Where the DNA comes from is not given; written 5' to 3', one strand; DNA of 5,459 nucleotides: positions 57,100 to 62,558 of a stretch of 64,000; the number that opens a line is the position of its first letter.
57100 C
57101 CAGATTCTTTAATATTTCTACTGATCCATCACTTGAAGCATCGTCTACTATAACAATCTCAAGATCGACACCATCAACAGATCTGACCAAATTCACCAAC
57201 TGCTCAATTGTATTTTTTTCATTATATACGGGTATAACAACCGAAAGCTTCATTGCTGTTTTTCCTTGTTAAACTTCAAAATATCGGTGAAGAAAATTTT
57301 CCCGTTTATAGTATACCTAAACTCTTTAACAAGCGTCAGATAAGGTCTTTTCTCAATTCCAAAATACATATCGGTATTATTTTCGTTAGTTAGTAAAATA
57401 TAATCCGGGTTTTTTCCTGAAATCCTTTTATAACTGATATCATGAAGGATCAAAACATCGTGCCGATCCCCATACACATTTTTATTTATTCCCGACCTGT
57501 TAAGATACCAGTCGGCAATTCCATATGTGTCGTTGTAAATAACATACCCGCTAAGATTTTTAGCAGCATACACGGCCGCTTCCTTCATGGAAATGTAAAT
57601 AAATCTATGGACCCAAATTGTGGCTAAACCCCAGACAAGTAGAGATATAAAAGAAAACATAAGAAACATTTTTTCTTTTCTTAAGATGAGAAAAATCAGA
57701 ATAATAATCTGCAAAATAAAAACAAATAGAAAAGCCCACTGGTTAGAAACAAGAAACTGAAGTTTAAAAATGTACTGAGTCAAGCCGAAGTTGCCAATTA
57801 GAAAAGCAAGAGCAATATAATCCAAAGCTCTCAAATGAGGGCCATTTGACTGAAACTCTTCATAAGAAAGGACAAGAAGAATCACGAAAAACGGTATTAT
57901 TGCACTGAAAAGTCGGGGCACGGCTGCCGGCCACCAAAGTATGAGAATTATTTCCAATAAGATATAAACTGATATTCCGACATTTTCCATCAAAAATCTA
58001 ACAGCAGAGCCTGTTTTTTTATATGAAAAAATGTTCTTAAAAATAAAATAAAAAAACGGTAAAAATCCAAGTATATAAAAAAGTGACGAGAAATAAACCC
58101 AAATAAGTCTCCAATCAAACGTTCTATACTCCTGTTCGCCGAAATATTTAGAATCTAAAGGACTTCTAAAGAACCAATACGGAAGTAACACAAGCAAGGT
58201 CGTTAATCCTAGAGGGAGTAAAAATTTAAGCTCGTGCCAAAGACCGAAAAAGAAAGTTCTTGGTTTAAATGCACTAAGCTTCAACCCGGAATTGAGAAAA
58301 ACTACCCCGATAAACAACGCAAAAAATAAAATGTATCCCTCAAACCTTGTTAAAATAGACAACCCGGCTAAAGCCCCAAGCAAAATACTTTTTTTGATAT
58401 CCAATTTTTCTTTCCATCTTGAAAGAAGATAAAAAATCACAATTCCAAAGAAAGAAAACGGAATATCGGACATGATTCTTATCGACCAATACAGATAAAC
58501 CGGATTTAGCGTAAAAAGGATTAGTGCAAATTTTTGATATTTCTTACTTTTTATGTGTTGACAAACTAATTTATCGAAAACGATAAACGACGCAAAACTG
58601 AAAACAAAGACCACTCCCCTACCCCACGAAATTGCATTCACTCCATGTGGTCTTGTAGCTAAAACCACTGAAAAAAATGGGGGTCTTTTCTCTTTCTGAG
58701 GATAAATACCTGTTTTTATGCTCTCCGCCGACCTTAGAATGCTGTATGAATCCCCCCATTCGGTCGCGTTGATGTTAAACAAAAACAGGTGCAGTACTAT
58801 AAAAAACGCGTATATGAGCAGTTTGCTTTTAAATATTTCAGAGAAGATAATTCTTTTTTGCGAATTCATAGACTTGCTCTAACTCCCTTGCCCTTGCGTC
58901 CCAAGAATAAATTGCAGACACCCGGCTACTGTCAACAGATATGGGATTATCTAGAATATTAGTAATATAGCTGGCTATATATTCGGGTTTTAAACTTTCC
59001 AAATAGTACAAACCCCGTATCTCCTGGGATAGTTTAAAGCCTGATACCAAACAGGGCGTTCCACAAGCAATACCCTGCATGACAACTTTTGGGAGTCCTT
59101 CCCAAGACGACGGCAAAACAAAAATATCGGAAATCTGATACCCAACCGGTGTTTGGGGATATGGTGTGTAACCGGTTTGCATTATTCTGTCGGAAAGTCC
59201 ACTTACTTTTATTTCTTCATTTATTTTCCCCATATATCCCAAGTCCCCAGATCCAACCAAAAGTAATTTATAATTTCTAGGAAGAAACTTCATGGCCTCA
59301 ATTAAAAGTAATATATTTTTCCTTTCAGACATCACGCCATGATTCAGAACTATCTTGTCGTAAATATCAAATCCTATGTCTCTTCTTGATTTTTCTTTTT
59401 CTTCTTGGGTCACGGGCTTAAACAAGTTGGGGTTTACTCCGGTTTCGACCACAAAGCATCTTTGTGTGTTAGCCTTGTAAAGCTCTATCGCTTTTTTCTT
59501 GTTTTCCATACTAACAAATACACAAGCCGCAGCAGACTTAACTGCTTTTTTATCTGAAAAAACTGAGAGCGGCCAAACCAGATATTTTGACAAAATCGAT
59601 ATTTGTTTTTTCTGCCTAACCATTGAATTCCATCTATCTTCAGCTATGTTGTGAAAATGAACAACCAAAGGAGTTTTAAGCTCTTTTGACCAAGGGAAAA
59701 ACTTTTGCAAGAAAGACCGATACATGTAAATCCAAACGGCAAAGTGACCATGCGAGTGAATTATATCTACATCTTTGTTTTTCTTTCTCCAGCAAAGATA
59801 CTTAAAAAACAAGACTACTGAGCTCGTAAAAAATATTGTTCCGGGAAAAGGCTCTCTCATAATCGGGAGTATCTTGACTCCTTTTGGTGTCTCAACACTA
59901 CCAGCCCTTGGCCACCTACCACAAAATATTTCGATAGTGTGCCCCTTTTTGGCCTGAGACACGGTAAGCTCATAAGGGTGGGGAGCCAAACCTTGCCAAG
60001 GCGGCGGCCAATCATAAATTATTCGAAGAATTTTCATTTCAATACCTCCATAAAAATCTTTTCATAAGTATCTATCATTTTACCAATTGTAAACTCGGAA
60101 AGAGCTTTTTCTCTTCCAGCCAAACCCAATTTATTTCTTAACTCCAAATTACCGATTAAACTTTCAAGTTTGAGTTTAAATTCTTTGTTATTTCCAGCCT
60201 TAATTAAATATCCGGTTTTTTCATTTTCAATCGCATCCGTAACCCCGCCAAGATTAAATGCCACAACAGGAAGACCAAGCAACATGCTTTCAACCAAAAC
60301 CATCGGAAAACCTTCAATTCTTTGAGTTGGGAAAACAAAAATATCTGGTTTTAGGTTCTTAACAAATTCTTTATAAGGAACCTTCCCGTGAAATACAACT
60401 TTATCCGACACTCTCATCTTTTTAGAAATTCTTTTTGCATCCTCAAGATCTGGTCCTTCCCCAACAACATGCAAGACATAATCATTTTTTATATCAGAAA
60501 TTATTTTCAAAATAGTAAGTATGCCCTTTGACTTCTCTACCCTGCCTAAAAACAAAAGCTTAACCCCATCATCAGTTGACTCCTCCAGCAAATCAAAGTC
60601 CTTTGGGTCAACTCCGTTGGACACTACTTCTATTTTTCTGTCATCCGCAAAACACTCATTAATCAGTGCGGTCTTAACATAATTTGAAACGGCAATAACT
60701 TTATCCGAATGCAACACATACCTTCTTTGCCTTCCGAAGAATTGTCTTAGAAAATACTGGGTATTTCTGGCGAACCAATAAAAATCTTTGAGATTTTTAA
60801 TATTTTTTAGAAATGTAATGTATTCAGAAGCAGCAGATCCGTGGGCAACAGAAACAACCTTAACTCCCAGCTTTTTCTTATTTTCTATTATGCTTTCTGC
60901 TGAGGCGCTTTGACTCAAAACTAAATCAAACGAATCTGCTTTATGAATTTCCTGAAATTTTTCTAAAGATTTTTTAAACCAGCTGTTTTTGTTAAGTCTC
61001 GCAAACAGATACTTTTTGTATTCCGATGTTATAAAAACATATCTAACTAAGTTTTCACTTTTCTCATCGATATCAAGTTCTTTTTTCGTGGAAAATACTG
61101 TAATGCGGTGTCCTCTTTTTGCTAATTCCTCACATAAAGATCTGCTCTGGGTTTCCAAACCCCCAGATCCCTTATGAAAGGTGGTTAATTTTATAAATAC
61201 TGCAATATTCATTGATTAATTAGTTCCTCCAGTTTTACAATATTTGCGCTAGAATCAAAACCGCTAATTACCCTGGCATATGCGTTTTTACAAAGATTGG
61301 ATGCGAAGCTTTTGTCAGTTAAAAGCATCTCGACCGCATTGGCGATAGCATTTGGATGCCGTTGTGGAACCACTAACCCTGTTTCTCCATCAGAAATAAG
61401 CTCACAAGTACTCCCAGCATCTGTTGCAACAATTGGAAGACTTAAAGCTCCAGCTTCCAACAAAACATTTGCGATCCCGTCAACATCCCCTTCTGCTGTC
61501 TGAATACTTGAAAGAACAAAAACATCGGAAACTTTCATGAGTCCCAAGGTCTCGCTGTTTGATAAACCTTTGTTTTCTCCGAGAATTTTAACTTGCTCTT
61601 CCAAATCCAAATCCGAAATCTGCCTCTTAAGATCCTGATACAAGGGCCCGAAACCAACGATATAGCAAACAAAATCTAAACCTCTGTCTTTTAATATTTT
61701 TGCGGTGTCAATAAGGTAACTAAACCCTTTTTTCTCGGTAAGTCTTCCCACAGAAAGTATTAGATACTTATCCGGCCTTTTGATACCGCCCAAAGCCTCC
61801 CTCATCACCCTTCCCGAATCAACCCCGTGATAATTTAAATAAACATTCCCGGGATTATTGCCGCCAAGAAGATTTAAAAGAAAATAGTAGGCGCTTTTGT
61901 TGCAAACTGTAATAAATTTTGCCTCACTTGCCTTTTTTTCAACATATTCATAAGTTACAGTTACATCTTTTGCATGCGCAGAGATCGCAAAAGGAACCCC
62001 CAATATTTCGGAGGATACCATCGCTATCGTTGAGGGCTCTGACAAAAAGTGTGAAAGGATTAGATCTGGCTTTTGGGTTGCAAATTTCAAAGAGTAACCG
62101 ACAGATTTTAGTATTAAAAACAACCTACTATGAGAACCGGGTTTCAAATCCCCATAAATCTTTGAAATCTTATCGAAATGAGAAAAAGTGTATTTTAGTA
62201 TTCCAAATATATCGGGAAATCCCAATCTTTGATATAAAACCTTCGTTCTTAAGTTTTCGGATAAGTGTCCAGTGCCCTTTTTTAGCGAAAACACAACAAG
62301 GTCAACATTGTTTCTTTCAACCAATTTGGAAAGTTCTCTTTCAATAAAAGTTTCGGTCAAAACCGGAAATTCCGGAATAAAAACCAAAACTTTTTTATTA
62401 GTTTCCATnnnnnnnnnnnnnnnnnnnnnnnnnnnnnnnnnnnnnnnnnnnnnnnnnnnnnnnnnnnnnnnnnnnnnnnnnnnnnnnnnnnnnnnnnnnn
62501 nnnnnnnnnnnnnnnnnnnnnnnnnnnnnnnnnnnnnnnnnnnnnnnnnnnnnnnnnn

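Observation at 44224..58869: Dense GT-C / DPM1-like GT2 / flippase module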

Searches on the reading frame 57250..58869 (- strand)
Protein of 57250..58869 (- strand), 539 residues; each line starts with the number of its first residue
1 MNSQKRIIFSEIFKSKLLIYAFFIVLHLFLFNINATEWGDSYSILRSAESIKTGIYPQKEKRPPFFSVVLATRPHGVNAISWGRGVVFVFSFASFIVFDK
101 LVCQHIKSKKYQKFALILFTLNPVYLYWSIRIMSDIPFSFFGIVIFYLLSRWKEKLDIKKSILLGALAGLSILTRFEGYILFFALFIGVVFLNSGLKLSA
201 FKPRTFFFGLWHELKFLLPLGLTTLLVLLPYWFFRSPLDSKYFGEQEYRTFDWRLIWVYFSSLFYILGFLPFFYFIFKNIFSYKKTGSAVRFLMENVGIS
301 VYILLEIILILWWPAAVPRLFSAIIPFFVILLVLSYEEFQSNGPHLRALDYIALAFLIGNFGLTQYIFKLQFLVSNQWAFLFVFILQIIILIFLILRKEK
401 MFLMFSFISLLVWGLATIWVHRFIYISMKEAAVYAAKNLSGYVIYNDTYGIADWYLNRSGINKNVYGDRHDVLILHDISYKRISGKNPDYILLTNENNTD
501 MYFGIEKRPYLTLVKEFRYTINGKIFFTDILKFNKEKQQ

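Call 5: search_protein_families(library=pfam, proteins=[window:57250-58869:-], max_evalue=0.01)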
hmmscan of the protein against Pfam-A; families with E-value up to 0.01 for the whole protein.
window:57250-58869:- (539 aa): 1 family
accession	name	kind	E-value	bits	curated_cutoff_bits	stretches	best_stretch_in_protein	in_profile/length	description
PF13231.12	PMT_2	-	3.2e-06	27.9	26.1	1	114-193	54-132/160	Dolichyl-phosphate-mannose-protein mannosyltransferase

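Call 10: search_protein_families(library=ncbifam, proteins=[window:57250-58869:-], max_evalue=0.01)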
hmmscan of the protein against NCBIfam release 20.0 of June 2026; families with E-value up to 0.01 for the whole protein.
window:57250-58869:- (539 aa): 0 families

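Call 17: search_protein_families(library=pfam, proteins=[window:57250-58869:-], max_evalue=10)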
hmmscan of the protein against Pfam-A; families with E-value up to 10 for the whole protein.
window:57250-58869:- (539 aa): 2 families
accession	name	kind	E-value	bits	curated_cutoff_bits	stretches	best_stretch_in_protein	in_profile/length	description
PF13231.12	PMT_2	-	3.2e-06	27.9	26.1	1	114-193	54-132/160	Dolichyl-phosphate-mannose-protein mannosyltransferase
PF15106.11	TMEM156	-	6.4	6.5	27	1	79-113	175-209/226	TMEM156 protein family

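Call 37: search_solved_structures(query=A5, max_evalue=1)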
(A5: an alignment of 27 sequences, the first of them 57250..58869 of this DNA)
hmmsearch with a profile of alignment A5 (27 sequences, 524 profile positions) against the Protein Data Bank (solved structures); distinct sequences matched with E-value up to 1: 0.

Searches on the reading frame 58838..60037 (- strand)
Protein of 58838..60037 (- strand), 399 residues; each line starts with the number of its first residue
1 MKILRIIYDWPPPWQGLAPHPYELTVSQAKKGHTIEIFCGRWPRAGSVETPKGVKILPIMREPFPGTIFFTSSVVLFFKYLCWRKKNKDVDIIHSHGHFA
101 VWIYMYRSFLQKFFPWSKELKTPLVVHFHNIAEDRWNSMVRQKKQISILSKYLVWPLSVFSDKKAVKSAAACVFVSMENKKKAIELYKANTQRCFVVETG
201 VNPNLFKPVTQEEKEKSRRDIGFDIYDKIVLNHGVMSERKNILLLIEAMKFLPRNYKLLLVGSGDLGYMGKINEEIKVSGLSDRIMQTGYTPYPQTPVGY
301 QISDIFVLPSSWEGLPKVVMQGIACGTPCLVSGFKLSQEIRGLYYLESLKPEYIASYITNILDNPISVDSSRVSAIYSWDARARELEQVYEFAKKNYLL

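Call 5: search_protein_families(library=pfam, proteins=[window:58838-60037:-], max_evalue=0.01)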
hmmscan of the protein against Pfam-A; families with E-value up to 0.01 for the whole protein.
window:58838-60037:- (399 aa): 6 families
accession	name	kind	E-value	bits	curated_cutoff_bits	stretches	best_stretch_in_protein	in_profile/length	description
PF00534.26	Glycos_transf_1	-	1.1e-19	71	26.4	1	214-342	2-132/172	Glycosyl transferases group 1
PF13692.12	Glyco_trans_1_4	-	3.1e-16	60.4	27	1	228-363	2-141/142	Glycosyl transferases group 1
PF13439.12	Glyco_transf_4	-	9.8e-14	52.2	28.5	1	16-204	3-169/170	Glycosyltransferase Family 4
PF13579.12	Glyco_trans_4_4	-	3.5e-05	24.6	29.7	1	16-141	2-107/158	Glycosyl transferase 4-like domain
PF08323.17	Glyco_transf_5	-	0.0015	18.7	22.7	0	68-138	112-175/239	Starch synthase catalytic domain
PF20706.3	GT4-conflict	-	0.0053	16.2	26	1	302-332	281-311/385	Family 4 Glycosyltransferase in conflict systems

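Call 49: search_protein_families(library=ncbifam, proteins=[window:58838-60037:-], max_evalue=0.001)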
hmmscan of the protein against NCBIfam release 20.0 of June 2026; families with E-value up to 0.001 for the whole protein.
window:58838-60037:- (399 aa): 21 families
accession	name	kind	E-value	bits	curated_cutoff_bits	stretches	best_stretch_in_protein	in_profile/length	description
TIGR04047.1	MSMEG_0565_glyc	hypoth_equivalog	1.1e-17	64.1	259.85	1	162-390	132-371/373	MSMEG_0565 family glycosyltransferase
NF047684.1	TeichurnBiosyTuaC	equivalog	6.9e-16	58.2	550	1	163-331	159-318/391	teichuronic acid biosynthesis protein TuaC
TIGR03449.1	mycothiol_MshA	equivalog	9e-15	54.5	462.5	1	84-394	97-404/406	D-inositol-3-phosphate glycosyltransferase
TIGR02149.1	glgA_Coryne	subfamily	6.2e-14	51.9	302.4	1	85-333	79-314/391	glycogen synthase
NF038295.1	EPS_HpsP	equivalog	7.2e-13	48.3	550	1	160-391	146-385/388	hormogonium polysaccharide biosynthesis glycosyltransferase HpsP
NF053513.1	Gtran_IagA_BgsA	equivalog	1.9e-11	43.6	460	1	112-366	58-301/333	LTA glycolipid anchor biosynthesis glycosyltransferase, IagA/BgsA family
TIGR04157.1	glyco_rSAM_CFB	subfamily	1.2e-10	41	400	1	159-332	160-330/406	TIGR04157 family glycosyltransferase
NF046085.1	XrtY_assoc_Gly1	equivalog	1.3e-10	40.7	400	1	233-333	215-315/387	XrtY-associated glycosyltransferase XYAG1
NF053787.1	GlcN_PG_synth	equivalog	1.9e-09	36.8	480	1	185-390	157-356/361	N-acetylglucosaminyl phosphatidylglycerol synthase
TIGR03088.1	stp2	hypoth_equivalog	6.7e-09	35.3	409.05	1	187-330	155-300/374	TIGR03088 family PEP-CTERM/XrtA system glycosyltransferase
NF050063.1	ProtGlycPglJ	equivalog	1.9e-08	33.9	500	1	175-330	151-293/363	N-acetylgalactosamine-N,N'-diacetylbacillosaminyl-diphospho-undecaprenol 4-alpha-N-acetylgalactosaminyltransferase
NF012028.0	PRK15484.1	subfamily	9.3e-08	31.5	618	1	202-389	166-374/380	lipopolysaccharide N-acetylglucosaminyltransferase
NF041876.1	EPS_EpsE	equivalog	3.7e-07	29.7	400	1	164-333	155-326/389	exopolysaccharide biosynthesis GT4 family glycosyltransferase EpsE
NF007396.0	PRK09922.1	equivalog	5.5e-07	28.8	385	1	237-332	194-289/361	lipopolysaccharide 1,6-galactosyltransferase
NF041010.1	glycosy_Agl16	equivalog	9.7e-07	28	575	1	160-334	125-285/352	glycosylation protein Agl16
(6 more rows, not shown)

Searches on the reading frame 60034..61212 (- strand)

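Call 5: search_protein_families(library=pfam, proteins=[window:60034-61212:-], max_evalue=0.01)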
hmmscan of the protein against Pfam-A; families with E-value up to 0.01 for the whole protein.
window:60034-61212:- (392 aa): 8 families
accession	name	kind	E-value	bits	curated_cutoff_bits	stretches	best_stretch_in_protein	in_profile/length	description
PF00534.26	Glycos_transf_1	-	1.2e-33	116.5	26.4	1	214-368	13-171/172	Glycosyl transferases group 1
PF13692.12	Glyco_trans_1_4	-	3e-26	92.8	27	1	218-354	3-141/142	Glycosyl transferases group 1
PF13439.12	Glyco_transf_4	-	5.4e-22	79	28.5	1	17-204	2-169/170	Glycosyltransferase Family 4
PF13579.12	Glyco_trans_4_4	-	1.6e-09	38.7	29.7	1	17-200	1-158/158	Glycosyl transferase 4-like domain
PF20706.3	GT4-conflict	-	4.9e-07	29.5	26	1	162-331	140-323/385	Family 4 Glycosyltransferase in conflict systems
PF13524.12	Glyco_trans_1_2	-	0.0012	19.3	25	1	243-383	13-142/144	Glycosyl transferase-like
PF13477.12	Glyco_trans_4_2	-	0.0017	19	23.4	0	26-128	16-111/139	Glycosyl transferase 4-like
PF03033.26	Glyco_transf_28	-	0.0053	17.3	26.2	0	25-113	17-109/139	Glycosyltransferase family 28 N-terminal domain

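Call 81: search_protein_families(library=ncbifam, proteins=[window:60034-61212:-], max_evalue=0.00001)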
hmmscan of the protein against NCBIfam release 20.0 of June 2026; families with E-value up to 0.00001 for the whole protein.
window:60034-61212:- (392 aa): 30 families (the best 25 are shown)
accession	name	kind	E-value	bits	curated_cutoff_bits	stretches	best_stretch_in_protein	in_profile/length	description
TIGR03999.1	thiol_BshA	equivalog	7.7e-32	110.6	273.7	1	166-391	142-374/375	N-acetyl-alpha-D-glucosaminyl L-malate synthase BshA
NF007396.0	PRK09922.1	equivalog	1.2e-31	109.9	385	1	166-355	133-326/361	lipopolysaccharide 1,6-galactosyltransferase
TIGR03088.1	stp2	hypoth_equivalog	4e-24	85.4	409.05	1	170-391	138-374/374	TIGR03088 family PEP-CTERM/XrtA system glycosyltransferase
TIGR02149.1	glgA_Coryne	subfamily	3.2e-22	79.2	302.4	1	163-390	139-390/391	glycogen synthase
NF046085.1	XrtY_assoc_Gly1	equivalog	5.1e-20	71.7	400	1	24-391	24-385/387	XrtY-associated glycosyltransferase XYAG1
NF041010.1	glycosy_Agl16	equivalog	2.5e-19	69.4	575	1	162-363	127-325/352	glycosylation protein Agl16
NF038229.1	Glyco4_Geo_Pelo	equivalog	1.6e-18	66.8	400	1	167-391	108-337/338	GPMC system family 4 glycosyltransferase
NF041876.1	EPS_EpsE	equivalog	3.2e-18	66.1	400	1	155-376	148-382/389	exopolysaccharide biosynthesis GT4 family glycosyltransferase EpsE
TIGR04157.1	glyco_rSAM_CFB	subfamily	3.1e-17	62.7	400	1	37-386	35-405/406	TIGR04157 family glycosyltransferase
TIGR04063.1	stp3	hypoth_equivalog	3.4e-17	62.4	442.05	1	165-391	154-396/397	TIGR04063 family PEP-CTERM/XrtA system glycosyltransferase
NF047684.1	TeichurnBiosyTuaC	equivalog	4.1e-17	62.2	550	1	218-363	221-362/391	teichuronic acid biosynthesis protein TuaC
NF050063.1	ProtGlycPglJ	equivalog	4.4e-17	62.3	500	1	167-371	143-348/363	N-acetylgalactosamine-N,N'-diacetylbacillosaminyl-diphospho-undecaprenol 4-alpha-N-acetylgalactosaminyltransferase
TIGR03449.1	mycothiol_MshA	equivalog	8.4e-15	54.6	462.5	1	164-385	160-398/406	D-inositol-3-phosphate glycosyltransferase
NF047880.1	glyco_SdgA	exception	4e-14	52.1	800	1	168-368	267-469/488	serine-aspartate repeat adhesin O-glycosyltransferase SdgA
NF050056.1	ProtGlycPglH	equivalog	5.3e-13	48.8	600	1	197-389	159-352/354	GalNAc-alpha-(1->4)-GalNAc-alpha-(1->3)-diNAcBac-PP-undecaprenol alpha-1,4-N-acetyl-D-galactosaminyltransferase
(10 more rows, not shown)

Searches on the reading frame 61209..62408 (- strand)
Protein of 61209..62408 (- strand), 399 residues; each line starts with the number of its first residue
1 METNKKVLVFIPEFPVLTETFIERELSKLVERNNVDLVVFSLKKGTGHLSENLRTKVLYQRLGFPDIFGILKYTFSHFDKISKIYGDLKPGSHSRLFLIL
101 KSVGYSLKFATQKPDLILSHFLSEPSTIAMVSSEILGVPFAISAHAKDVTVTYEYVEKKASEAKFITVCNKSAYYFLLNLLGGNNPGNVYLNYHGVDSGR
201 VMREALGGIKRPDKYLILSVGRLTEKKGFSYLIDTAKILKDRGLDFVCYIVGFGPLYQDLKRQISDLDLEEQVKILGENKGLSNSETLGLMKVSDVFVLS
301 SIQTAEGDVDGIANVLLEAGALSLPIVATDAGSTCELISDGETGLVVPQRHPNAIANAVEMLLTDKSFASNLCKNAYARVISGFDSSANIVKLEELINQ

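Call 5: search_protein_families(library=pfam, proteins=[window:61209-62408:-], max_evalue=0.01)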
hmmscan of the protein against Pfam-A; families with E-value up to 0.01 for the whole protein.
window:61209-62408:- (399 aa): 2 families
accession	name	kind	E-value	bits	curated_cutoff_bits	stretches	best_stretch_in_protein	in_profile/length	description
PF00534.26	Glycos_transf_1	-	6.8e-32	110.8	26.4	1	211-378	12-171/172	Glycosyl transferases group 1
PF13692.12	Glyco_trans_1_4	-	3.4e-29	102.4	27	1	216-365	3-142/142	Glycosyl transferases group 1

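Call 81: search_protein_families(library=ncbifam, proteins=[window:61209-62408:-], max_evalue=0.00001)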
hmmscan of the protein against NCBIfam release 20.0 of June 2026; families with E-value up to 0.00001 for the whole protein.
window:61209-62408:- (399 aa): 23 families
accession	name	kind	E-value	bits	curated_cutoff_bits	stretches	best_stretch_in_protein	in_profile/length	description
NF041876.1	EPS_EpsE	equivalog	8.2e-43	147.1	400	1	9-389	3-385/389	exopolysaccharide biosynthesis GT4 family glycosyltransferase EpsE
TIGR04005.1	wcaL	equivalog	2.3e-27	95.9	537.6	1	193-388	203-394/406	colanic acid biosynthesis glycosyltransferase WcaL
TIGR03088.1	stp2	hypoth_equivalog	2.4e-23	82.8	409.05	1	210-393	190-366/374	TIGR03088 family PEP-CTERM/XrtA system glycosyltransferase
NF047684.1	TeichurnBiosyTuaC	equivalog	5.9e-23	81.4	550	1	213-395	218-384/391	teichuronic acid biosynthesis protein TuaC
NF050063.1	ProtGlycPglJ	equivalog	3e-18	66.2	500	1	193-387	174-353/363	N-acetylgalactosamine-N,N'-diacetylbacillosaminyl-diphospho-undecaprenol 4-alpha-N-acetylgalactosaminyltransferase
TIGR02149.1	glgA_Coryne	subfamily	7.9e-16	58.2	302.4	1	209-385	200-375/391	glycogen synthase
TIGR03999.1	thiol_BshA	equivalog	9.2e-16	57.7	273.7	1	249-396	233-369/375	N-acetyl-alpha-D-glucosaminyl L-malate synthase BshA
NF038298.1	EPS_HpsO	equivalog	1.7e-15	56.7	575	1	212-388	199-375/388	hormogonium polysaccharide biosynthesis glycosyltransferase HpsO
TIGR04063.1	stp3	hypoth_equivalog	2e-11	43.4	442.05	1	215-383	214-378/397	TIGR04063 family PEP-CTERM/XrtA system glycosyltransferase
NF050056.1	ProtGlycPglH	equivalog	1.2e-10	41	600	1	215-386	180-339/354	GalNAc-alpha-(1->4)-GalNAc-alpha-(1->3)-diNAcBac-PP-undecaprenol alpha-1,4-N-acetyl-D-galactosaminyltransferase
NF047880.1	glyco_SdgA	exception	2.3e-10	39.7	800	1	211-398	312-488/488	serine-aspartate repeat adhesin O-glycosyltransferase SdgA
NF038295.1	EPS_HpsP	equivalog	2.8e-10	39.8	550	1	213-385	206-372/388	hormogonium polysaccharide biosynthesis glycosyltransferase HpsP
TIGR03449.1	mycothiol_MshA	equivalog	3.5e-09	36.1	462.5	1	208-379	215-383/406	D-inositol-3-phosphate glycosyltransferase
NF038229.1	Glyco4_Geo_Pelo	equivalog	1.2e-08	34.4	400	1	114-398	56-334/338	GPMC system family 4 glycosyltransferase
NF007640.0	PRK10307.1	subfamily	1.4e-08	34.1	276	1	201-397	218-404/411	WcaI family glycosyltransferase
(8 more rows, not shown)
